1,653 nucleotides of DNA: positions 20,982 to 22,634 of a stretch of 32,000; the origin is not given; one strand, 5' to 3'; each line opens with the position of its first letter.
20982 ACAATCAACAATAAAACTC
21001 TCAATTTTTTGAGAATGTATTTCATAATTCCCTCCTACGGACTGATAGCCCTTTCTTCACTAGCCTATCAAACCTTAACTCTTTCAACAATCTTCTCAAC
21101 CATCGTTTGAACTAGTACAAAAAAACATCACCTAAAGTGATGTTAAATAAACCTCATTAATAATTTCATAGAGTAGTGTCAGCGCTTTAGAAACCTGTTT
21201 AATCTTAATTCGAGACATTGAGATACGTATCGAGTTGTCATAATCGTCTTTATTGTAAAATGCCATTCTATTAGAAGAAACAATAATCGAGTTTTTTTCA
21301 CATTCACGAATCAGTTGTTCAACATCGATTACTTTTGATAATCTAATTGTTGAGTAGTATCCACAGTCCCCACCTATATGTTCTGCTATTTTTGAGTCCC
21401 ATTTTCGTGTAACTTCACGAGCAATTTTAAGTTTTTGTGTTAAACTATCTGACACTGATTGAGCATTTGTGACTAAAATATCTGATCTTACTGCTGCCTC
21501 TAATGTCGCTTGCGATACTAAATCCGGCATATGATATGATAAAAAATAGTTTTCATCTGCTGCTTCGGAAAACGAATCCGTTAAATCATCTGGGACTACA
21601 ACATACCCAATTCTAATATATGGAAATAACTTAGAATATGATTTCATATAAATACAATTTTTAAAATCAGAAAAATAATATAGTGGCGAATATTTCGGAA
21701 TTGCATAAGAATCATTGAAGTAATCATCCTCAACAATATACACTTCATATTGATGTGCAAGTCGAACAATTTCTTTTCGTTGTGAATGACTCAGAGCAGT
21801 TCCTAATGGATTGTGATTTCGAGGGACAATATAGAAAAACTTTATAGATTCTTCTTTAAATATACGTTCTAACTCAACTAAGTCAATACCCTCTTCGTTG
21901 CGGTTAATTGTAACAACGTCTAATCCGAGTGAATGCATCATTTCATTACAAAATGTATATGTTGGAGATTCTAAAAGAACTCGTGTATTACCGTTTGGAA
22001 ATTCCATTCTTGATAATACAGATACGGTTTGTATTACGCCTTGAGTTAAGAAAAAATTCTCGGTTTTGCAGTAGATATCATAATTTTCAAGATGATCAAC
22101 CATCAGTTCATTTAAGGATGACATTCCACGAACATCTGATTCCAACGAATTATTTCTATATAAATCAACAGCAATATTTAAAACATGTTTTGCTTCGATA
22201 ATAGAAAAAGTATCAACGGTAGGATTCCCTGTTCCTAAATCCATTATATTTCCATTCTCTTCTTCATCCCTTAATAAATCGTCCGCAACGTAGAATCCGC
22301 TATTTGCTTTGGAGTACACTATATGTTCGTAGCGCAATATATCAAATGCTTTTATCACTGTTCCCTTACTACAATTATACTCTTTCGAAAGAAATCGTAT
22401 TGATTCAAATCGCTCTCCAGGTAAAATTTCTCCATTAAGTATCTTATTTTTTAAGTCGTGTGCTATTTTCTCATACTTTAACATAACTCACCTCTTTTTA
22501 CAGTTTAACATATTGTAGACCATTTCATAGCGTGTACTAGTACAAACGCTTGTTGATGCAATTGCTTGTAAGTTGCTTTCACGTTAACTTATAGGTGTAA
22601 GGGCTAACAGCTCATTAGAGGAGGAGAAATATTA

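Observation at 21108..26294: One 12-bp palindrome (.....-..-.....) precedes three transcription units around a MocR-type regulator: a candidate undescribed regulon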

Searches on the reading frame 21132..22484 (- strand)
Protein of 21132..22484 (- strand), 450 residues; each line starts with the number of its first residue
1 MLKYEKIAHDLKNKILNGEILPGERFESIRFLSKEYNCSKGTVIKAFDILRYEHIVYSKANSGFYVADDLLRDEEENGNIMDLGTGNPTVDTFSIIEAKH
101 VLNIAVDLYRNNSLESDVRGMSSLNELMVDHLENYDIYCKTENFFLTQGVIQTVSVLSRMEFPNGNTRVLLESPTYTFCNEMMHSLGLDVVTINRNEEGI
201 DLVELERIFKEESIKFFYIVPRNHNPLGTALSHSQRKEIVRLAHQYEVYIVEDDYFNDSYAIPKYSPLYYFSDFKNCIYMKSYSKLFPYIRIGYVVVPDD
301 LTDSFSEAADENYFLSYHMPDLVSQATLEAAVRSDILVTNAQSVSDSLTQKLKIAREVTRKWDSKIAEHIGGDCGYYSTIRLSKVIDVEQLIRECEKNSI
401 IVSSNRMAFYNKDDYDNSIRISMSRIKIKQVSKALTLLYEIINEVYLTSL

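Call 4: search_protein_families(library=pfam, proteins=[window:21132-22484:-])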
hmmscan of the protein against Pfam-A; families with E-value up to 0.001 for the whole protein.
window:21132-22484:- (450 aa): 4 families
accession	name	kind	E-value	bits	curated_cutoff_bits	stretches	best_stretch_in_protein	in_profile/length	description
PF00155.27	Aminotran_1_2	-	2.6e-23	83.3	19.7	1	79-435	2-358/361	Aminotransferase class I and II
PF00392.27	GntR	-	2.1e-09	37.4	27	1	3-66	1-64/64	Bacterial regulatory proteins, gntR family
PF12897.13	Asp_aminotransf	-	1.1e-06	28.2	27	1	165-243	123-202/421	Aspartate amino-transferase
PF14502.12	HTH_41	-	0.00063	19.6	25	0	23-57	3-37/48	Helix-turn-helix domain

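Call 7: find_related_loci(query=window:21132-22484:-, collection=genome_contigs, flank=10000)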
Query window:21132-22484:- (450 aa) in genome_contigs; peptide patterns used: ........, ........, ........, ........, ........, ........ (x = any residue, [..] = any of these).
27 stretches matched a pattern; 5 encode a relative of the query (tblastn E <= 1e-3); 4 distinct loci.
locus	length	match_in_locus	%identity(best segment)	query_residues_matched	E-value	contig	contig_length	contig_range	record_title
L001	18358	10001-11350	85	1-450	0e+0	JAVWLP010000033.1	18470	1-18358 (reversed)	MAG: Erysipelothrix sp. isolate CGS1Y4-bin18 NODE_2095_length_18470_cov_6.919631, whole genome shotgun sequence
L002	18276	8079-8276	42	1-66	2e-12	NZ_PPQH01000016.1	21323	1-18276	Staphylococcus intermedius NCTC 11048 0e0703f8-94f4-4870-9a0b-098e61fd3cd2_c16, whole genome shotgun sequence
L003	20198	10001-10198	42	1-66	3e-12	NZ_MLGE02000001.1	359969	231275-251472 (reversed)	Staphylococcus pseudintermedius strain LMG 22219 LMG19_S15_L001_R1_001_Assembly_Contig_1, whole genome shotgun sequence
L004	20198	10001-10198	39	1-66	1e-8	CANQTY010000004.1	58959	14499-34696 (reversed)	MAG: uncultured Bacilli bacterium isolate Lapin-008__bin59 genome assembly, contig: Lapin-008__NODE_640_length_58959_cov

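Call 16: find_homologous_proteins(query=window:21132-22484:-, max_evalue=1e-20)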
Query window:21132-22484:- (450 aa): 217 proteins with E <= 1e-20 among 8000 candidates; the best 120 are listed.
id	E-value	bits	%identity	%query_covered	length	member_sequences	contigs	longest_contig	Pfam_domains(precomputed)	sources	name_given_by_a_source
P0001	1.4e-291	985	98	100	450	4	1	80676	PF00155.28,PF12897.14,PF00392.28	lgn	-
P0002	3.5e-257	871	86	100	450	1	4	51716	PF00155.28,PF12897.14,PF00392.28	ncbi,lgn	-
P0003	1.3e-255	866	85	100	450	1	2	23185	PF00155.28,PF12897.14,PF00392.28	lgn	-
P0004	2.8e-255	865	85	100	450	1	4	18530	PF00155.28,PF12897.14,PF00392.28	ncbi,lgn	ncbi:MAG: PLP-dependent aminotransferase family protein [Erysipelothrix sp.]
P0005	3.4e-255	865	85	100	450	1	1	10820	PF00155.28,PF12897.14,PF00392.28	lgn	-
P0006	4.1e-164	565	56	98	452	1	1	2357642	PF00155.28,PF12897.14,PF00392.28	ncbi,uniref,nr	ncbi:PLP-dependent aminotransferase family protein [Erysipelothrix sp. HDW6C]|uniref:aminotransferas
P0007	7.4e-159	547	55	98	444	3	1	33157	PF00155.28,PF00392.28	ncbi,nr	ncbi:aminotransferase-like domain-containing protein [Erysipelothrix urinaevulpis]|nr:PLP-dependent 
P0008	1.5e-152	527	52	99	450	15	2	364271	PF00155.28,PF12897.14,PF00392.28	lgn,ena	-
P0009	5.2e-146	505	53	98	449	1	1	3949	PF00155.28,PF14502.13,PF00392.28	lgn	-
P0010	1.2e-136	474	49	97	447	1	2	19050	PF00155.28,PF14502.13,PF00392.28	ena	-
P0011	3.6e-136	473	49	98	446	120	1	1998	PF00155.28,PF00392.28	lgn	-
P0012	6.4e-136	472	48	98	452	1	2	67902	PF00155.28,PF00392.28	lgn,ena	-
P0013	1.8e-135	470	48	97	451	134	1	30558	PF00155.28,PF00392.28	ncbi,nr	nr:PLP-dependent aminotransferase family protein [Clostridium paraputrificum]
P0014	1.0e-134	468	49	98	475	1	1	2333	PF00155.28,PF00392.28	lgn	-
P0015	5.6e-134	465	49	98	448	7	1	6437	PF00155.28,PF14502.13,PF00392.28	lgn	-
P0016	2.9e-133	463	46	99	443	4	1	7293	PF00155.28,PF14502.13,PF00392.28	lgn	-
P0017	1.0e-132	461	48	99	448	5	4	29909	PF00155.28,PF14502.13,PF00392.28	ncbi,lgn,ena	-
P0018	1.2e-132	461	48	98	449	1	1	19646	PF00155.28,PF00392.28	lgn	-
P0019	1.3e-132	461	49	97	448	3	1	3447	PF00155.28,PF00392.28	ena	-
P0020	1.5e-132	461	47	97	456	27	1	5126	PF00155.28,PF00392.28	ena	-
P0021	2.2e-132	460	49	98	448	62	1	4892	PF00155.28,PF00392.28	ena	-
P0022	3.1e-132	460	48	98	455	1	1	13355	PF00155.28,PF14502.13,PF00392.28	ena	-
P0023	5.7e-131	455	48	97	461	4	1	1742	PF00155.28,PF14502.13,PF00392.28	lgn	-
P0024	9.3e-131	455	48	98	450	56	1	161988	PF00155.28,PF14502.13,PF00392.28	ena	-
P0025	3.6e-130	453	46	99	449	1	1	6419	PF00155.28,PF14502.13,PF00392.28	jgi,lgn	jgi:DNA-binding transcriptional MocR family regulator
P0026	5.7e-130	452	47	98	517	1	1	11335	PF00155.28,PF00392.28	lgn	-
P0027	8.7e-130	452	48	98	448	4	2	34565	PF00155.28,PF12897.14,PF00392.28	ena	-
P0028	1.2e-129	451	49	99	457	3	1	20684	PF00155.28,PF00392.28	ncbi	-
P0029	1.5e-129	451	45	99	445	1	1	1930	PF00155.28,PF14502.13,PF00392.28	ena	-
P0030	4.1e-129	449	45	100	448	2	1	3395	PF00155.28,PF14502.13,PF00392.28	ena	-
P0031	1.1e-128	448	47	98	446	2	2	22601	PF00155.28,PF00392.28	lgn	-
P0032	1.1e-128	448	47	99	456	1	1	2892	PF00155.28,PF00392.28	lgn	-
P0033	1.2e-128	448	47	99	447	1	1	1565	PF00155.28,PF00392.28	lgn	-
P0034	9.6e-128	445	46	98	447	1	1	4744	PF00155.28,PF00392.28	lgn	-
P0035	1.6e-127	444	48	98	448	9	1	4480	PF00155.28,PF14502.13,PF00392.28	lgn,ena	-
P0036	2.6e-127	443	44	99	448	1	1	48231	PF00155.28,PF00392.28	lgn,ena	-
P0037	6.8e-127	442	47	98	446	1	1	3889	PF00155.28,PF14502.13,PF00392.28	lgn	-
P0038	1.2e-126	441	45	98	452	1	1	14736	PF00155.28,PF14502.13,PF00392.28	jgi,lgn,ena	-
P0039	1.8e-126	441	46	97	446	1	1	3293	PF00155.28,PF00392.28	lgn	-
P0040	2.2e-126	440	46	97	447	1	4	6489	PF00155.28,PF00392.28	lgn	-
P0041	2.5e-126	440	47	97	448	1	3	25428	PF00155.28,PF00392.28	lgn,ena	-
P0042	2.9e-126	440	43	100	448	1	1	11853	PF00155.28,PF00392.28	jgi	-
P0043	4.7e-126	439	44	98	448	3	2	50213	PF00155.28,PF00392.28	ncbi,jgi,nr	ncbi:MAG: PLP-dependent aminotransferase family protein [Oscillospiraceae bacterium]|nr:PLP-dependen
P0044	5.3e-126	439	47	98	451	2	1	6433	PF00155.28,PF14502.13,PF00392.28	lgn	-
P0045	7.5e-126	439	46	98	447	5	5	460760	PF00155.28,PF14502.13,PF00392.28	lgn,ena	-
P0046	8.0e-126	439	43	99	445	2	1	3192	PF00155.28,PF00392.28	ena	-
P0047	9.2e-126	438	44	99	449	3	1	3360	PF00155.28,PF00392.28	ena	-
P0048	1.7e-125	437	46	98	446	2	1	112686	PF00155.28,PF00392.28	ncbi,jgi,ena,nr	ncbi:MAG: PLP-dependent aminotransferase family protein [Oscillospiraceae bacterium]|nr:PLP-dependen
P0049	2.1e-125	437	44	99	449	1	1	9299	PF00155.28,PF00392.28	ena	-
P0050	4.0e-125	436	45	100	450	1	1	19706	PF00155.28,PF14502.13,PF00392.28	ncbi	-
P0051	5.3e-125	436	44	98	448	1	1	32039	PF00155.28,PF00392.28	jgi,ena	-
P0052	6.7e-125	435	45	98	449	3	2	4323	PF00155.28,PF00392.28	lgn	-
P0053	7.1e-125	435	45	98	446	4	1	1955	PF00155.28,PF00392.28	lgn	-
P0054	2.2e-124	434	45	99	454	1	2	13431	PF00155.28,PF14502.13,PF00392.28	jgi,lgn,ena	-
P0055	2.9e-124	433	44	98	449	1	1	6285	PF00155.28,PF14502.13,PF00392.28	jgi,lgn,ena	-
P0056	4.2e-124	433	47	97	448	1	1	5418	PF00155.28,PF00392.28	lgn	-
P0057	2.1e-123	431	44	99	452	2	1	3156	PF00155.28,PF12897.14,PF00392.28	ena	-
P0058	6.4e-123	429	44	100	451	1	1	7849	PF00155.28,PF00392.28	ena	-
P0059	2.7e-122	427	44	98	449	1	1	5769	PF00155.28,PF00392.28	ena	-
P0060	1.5e-121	424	44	98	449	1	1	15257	PF00155.28,PF12897.14,PF00392.28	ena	-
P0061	6.8e-121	422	44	98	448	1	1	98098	PF00155.28,PF00392.28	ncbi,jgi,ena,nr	ncbi:MAG: PLP-dependent aminotransferase family protein [Defluviitaleaceae bacterium]|nr:PLP-depende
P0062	7.4e-121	422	44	99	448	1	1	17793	PF00155.28,PF14502.13,PF00392.28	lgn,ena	-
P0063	1.1e-120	422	46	98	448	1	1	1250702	PF00155.28,PF00392.28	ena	-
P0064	1.6e-120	421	43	99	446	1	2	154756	PF00155.28,PF14502.13,PF12897.14,PF00392.28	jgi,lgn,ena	-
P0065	2.6e-120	420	44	98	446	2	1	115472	PF00155.28,PF14502.13,PF00392.28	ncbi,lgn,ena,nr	ncbi:MAG: PLP-dependent aminotransferase family protein [Turicibacter sp.]|nr:PLP-dependent aminotra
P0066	1.2e-119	418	46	100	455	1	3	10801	PF00155.28,PF14502.13,PF00392.28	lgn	-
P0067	1.4e-119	418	44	98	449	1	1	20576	PF00155.28,PF00392.28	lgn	-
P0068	1.8e-119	418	44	98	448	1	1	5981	PF00155.28,PF00392.28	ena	-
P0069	3.3e-119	417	44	99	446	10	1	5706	PF00155.28,PF00392.28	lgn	-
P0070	7.3e-119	416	44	98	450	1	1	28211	PF00155.28,PF00392.28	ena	-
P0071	5.5e-118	413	43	99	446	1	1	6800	PF00155.28,PF00392.28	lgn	-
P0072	2.9e-117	410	44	98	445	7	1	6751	PF00155.28,PF00392.28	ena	-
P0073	1.3e-116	408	43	99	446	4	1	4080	PF00155.28,PF00392.28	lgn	-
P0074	1.7e-116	408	44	99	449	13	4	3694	PF00155.28,PF00392.28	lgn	-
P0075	3.2e-116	407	43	99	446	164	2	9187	PF00155.28,PF00392.28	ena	-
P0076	4.9e-116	406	45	98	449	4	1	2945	PF00155.28,PF00392.28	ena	-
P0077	5.1e-116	406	43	98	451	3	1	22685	PF00155.28,PF14502.13,PF00392.28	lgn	-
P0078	6.5e-116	406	44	98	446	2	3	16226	PF00155.28,PF00392.28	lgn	-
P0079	7.8e-116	406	45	99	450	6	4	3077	PF00155.28,PF00392.28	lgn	-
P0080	6.1e-115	403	43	98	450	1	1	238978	PF00155.28,PF00392.28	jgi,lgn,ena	-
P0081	6.2e-115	403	44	99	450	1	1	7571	PF00155.28,PF00392.28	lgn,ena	-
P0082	4.0e-114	400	43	98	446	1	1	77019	PF00155.28,PF14502.13,PF12897.14,PF00392.28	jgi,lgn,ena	-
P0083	8.3e-114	399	43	99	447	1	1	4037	PF00155.28,PF00392.28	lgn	-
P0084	2.0e-113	398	54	75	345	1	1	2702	PF00155.28,PF14502.13,PF00392.28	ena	-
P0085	2.3e-113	397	42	99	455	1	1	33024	PF00155.28,PF00392.28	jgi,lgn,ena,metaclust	metaclust:\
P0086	9.2e-113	396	42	99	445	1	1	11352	PF00155.28,PF14502.13,PF00392.28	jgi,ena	-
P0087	1.2e-112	395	50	80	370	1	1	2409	PF00155.28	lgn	-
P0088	3.3e-111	390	42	99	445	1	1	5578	PF00155.28,PF14502.13,PF00392.28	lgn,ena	-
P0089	9.0e-111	389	42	99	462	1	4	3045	PF00155.28,PF00392.28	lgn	-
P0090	1.3e-110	388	41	98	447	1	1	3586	PF00155.28,PF12897.14,PF00392.28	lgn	-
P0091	2.2e-109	384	42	99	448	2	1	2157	PF00155.28,PF00392.28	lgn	-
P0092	6.9e-109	383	41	98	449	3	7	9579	PF00155.28,PF00392.28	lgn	-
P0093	1.6e-108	382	41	97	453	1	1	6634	PF00155.28,PF00392.28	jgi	-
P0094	2.4e-108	381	50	77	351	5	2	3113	PF00155.28,PF00392.28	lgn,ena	-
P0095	3.5e-108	380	48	77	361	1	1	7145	PF00155.28,PF00392.28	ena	-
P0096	4.7e-108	380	43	89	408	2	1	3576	PF00155.28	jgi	jgi:DNA-binding transcriptional MocR family regulator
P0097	5.0e-108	380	42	98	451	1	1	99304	PF00155.28,PF13730.13,PF12897.14,PF00392.28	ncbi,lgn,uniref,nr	ncbi:transcription regulator hth gntr [Lucifera butyrica]|uniref:Transcription regulator hth gntr n=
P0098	1.0e-106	376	41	99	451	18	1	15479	PF00155.28,PF00392.28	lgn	-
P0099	7.4e-106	373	40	98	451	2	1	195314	PF00155.28,PF12897.14,PF00392.28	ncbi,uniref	ncbi:PLP-dependent aminotransferase family protein [Clostridium sediminicola]|uniref:aminotransferas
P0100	1.5e-105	372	41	97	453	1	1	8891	PF00155.28,PF00392.28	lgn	-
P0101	6.8e-105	370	41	100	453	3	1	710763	PF00155.28,PF01020.24,PF00392.28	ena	-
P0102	1.4e-104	369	40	98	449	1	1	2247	PF00155.28,PF00392.28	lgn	-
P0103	2.1e-104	368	41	96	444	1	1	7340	PF00155.28,PF00392.28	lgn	-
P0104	3.1e-104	367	42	98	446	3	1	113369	PF00155.28,PF14502.13,PF00392.28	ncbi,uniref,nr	ncbi:PLP-dependent aminotransferase family protein [Vagococcus sp. DIV0080]|uniref:PLP-dependent ami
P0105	1.6e-103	365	40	97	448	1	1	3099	PF00155.28,PF00392.28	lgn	-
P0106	3.1e-103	364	41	98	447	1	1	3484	PF00155.28,PF00392.28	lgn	-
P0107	3.3e-103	364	40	97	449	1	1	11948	PF00155.28,PF00392.28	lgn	-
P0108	3.3e-103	364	41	96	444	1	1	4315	PF00155.28,PF00392.28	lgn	-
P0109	1.4e-102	362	41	98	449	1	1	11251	PF00155.28,PF00392.28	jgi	jgi:DNA-binding transcriptional MocR family regulator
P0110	1.8e-102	362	40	97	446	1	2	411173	PF00155.28,PF00392.28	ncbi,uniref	ncbi:PLP-dependent aminotransferase family protein [Clostridium paraputrificum]|uniref:aminotransfer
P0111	2.0e-102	361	41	98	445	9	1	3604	PF00155.28,PF00392.28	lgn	-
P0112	2.5e-102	361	41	98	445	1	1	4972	PF00155.28,PF00392.28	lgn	-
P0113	2.7e-102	361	39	97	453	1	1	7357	PF00155.28,PF00392.28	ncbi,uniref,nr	ncbi:PLP-dependent aminotransferase family protein [Clostridium sp. D2Q-14]|uniref:aminotransferase-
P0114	2.7e-102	361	39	98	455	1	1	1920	PF00155.28,PF12897.14,PF00392.28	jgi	jgi:DNA-binding transcriptional MocR family regulator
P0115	1.6e-100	355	39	99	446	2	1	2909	PF00155.28,PF14502.13,PF00392.28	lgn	-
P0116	4.2e-100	354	38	97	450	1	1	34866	PF00155.28,PF00392.28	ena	-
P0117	7.2e-100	353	39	99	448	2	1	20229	PF00155.28,PF00392.28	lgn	-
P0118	9.3e-100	353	38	97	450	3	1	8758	PF00155.28,PF12897.14,PF00392.28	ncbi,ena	-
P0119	9.4e-100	353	39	97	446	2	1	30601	PF00155.28,PF00392.28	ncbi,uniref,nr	ncbi:PLP-dependent aminotransferase family protein [Clostridium sp. HBUAS56017]|uniref:aminotransfer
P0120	1.1e-99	352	38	98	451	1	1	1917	PF00155.28,PF00392.28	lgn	-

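Call 17: find_encoding_contigs(protein=P0006, flank=10000, max_places=1)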
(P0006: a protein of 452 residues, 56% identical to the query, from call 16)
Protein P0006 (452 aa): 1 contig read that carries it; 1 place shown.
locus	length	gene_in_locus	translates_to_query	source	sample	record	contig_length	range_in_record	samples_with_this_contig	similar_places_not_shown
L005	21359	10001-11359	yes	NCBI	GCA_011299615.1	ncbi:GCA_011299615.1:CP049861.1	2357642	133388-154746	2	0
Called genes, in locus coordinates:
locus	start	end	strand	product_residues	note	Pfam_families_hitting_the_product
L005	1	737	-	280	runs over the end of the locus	PF02588:YitT_membrane, PF19700:DUF6198 (weak), PF10035:DUF2179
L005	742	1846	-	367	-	PF03462:PCRF, PF00472:RF-1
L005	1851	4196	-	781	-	PF07517:SecA_DEAD, PF00270:DEAD (weak), PF01043:SecA_PP_bind, PF21090:P-loop_SecA, PF07516:SecA_SW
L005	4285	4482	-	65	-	PF00313:CSD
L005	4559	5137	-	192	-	PF00156:Pribosyltran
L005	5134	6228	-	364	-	PF00270:DEAD, PF04851:ResIII (weak), PF00271:Helicase_C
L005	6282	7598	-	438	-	PF02056:Glyco_hydro_4, PF11975:Glyco_hydro_4C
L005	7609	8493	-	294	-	PF00480:ROK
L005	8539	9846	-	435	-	PF02378:PTS_EIIC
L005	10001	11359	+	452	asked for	PF00392:GntR, PF00155:Aminotran_1_2, PF12897:Asp_aminotransf (weak)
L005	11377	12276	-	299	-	PF01145:Band_7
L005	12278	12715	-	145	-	PF01957:NfeD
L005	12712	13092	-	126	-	-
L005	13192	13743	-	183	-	PF12710:HAD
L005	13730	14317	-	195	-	PF00929:RNase_T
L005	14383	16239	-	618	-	PF02518:HATPase_c (weak), PF13589:HATPase_c_3, PF00183:HSP90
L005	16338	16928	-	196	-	-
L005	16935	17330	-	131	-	PF06953:ArsD (weak)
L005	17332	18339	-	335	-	PF13439:Glyco_transf_4, PF00534:Glycos_transf_1, PF13692:Glyco_trans_1_4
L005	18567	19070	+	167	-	PF08279:HTH_11, PF02829:3H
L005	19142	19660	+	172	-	-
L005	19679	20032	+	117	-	PF00462:Glutaredoxin (weak), PF03960:ArsC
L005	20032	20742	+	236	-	PF03883:H2O2_YaaD, PF21818:DUF6884 (weak)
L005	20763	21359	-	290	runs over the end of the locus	PF00293:NUDIX, PF16262:DUF4916 (faint), PF00293:NUDIX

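Call 18: find_encoding_contigs(protein=P0007, flank=10000, max_places=1)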
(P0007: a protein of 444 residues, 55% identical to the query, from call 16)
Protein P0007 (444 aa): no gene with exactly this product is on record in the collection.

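Call 19: find_encoding_contigs(protein=P0008, flank=10000, max_places=1)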
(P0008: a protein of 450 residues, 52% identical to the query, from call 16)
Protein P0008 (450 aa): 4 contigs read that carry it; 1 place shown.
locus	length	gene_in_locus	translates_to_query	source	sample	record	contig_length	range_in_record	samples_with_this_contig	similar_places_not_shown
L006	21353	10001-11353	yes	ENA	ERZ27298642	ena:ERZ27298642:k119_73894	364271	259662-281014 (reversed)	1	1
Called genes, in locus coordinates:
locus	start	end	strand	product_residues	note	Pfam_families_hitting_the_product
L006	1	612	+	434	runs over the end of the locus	PF02055:Glyco_hydro_30, PF02057:Glyco_hydro_59 (weak), PF17189:Glyco_hydro_30C (weak)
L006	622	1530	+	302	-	PF00480:ROK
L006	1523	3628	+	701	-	PF00933:Glyco_hydro_3, PF01915:Glyco_hydro_3_C, PF14310:Fn3-like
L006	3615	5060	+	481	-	PF00232:Glyco_hydro_1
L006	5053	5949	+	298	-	PF05448:AXE1, PF12146:Hydrolase_4 (faint), PF00326:Peptidase_S9 (weak)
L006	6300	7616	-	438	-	PF02056:Glyco_hydro_4, PF11975:Glyco_hydro_4C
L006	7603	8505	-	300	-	PF00480:ROK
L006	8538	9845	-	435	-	PF02378:PTS_EIIC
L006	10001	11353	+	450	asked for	PF00392:GntR, PF00155:Aminotran_1_2, PF12897:Asp_aminotransf (weak)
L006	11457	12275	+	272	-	PF00376:MerR, PF13411:MerR_1, PF09278:MerR-DNA-bind (faint)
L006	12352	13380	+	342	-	PF13303:PTS_EIIC_2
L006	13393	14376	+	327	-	PF00389:2-Hacid_dh, PF02826:2-Hacid_dh_C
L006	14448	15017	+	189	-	PF15600:Imm64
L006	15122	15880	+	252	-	-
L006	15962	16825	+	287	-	PF12710:HAD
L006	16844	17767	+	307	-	PF11335:DUF3137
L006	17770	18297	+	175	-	PF04011:LemA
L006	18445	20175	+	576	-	PF02776:TPP_enzyme_N, PF00205:TPP_enzyme_M, PF02775:TPP_enzyme_C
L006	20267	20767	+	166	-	PF06081:ArAE_1, PF04632:FUSC, PF13515:FUSC_2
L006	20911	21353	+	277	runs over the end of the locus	PF02673:BacA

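Call 27: search_protein_families(library=ncbifam, proteins=[window:21132-22484:-, L001:11460-16181:+], max_evalue=0.00001)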
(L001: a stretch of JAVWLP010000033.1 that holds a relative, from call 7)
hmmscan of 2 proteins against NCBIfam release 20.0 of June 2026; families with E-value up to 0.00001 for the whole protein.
window:21132-22484:- (450 aa): 43 families (the best 25 are shown)
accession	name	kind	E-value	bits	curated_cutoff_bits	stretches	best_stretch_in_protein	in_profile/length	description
NF052282.1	PLP_TF_PdxR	equivalog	2.2e-59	201.7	320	1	4-438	3-447/448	MocR-like pyridoxine biosynthesis transcription factor PdxR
NF052286.1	ecto_TF_EhuR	exception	6.6e-37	127.1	480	1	3-443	12-450/458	MocR-like ectoine utilization transcription factor EhuR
NF052281.1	rhizopine_MocR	equivalog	1.6e-35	122.7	650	1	87-437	130-474/479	rhizopine catabolism transcriptional regulator MocR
NF052290.2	MocR_like_YczR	exception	1.6e-30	106.3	487.4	1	3-365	20-388/458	MocR-like transcription factor YczR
NF052285.1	GABA_TF_GabR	exception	3.5e-26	92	600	1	4-442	1-456/456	MocR-like transcriptional regulator GabR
NF041364.1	GntC_guanitoxin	equivalog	1.8e-19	69.9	415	1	83-337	3-261/356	guanitoxin biosynthesis PLP-dependent (S)-gamma-hydroxy-L-arginine cyclodehydratase GntC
NF012025.0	PRK15481.1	equivalog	1.2e-17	63.7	573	1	6-301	10-300/432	MocR-like B6 salvage transcription factor PtsJ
TIGR04544.1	3metArgNH2trans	equivalog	1.3e-14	54.1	350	1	117-298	50-234/366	beta-methylarginine biosynthesis bifunctional aminotransferase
TIGR01141.1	hisC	equivalog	2.4e-14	53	276.55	1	133-423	69-333/349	histidinol-phosphate transaminase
TIGR01265.1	tyr_nico_aTase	subfamily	9.1e-14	51.2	292.45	1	68-308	21-265/403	tyrosine/nicotianamine family aminotransferase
NF004870.0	PRK06225.1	equivalog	1.2e-12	47.3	351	1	58-334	8-271/380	pyridoxal phosphate-dependent aminotransferase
NF005744.0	PRK07568.1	subfamily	6.2e-12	45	389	1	80-443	32-391/398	pyridoxal phosphate-dependent aminotransferase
NF005593.0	PRK07324.1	equivalog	1.8e-11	43.8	476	1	140-347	79-284/373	aminotransferase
TIGR04461.1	endura_MppQ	equivalog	2e-11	43.6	540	1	119-304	54-248/392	enduracididine biosynthesis enzyme MppQ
NF053594.1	AAT_Rv3722c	equivalog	5.2e-11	41.9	435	1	162-250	116-204/412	aspartate aminotransferase type Ic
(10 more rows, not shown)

L001:11460-16181:+ (1573 aa): 2 families
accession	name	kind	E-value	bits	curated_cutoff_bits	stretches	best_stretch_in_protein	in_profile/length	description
NF041611.1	exoglucan_CbhB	equivalog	8.3e-28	96.9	1950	2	785-965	711-889/997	exoglucanase CbhB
NF008305.0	PRK11097.1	equivalog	2.1e-08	33.4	299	1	1029-1224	45-234/378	cellulose synthase complex periplasmic endoglucanase BcsZ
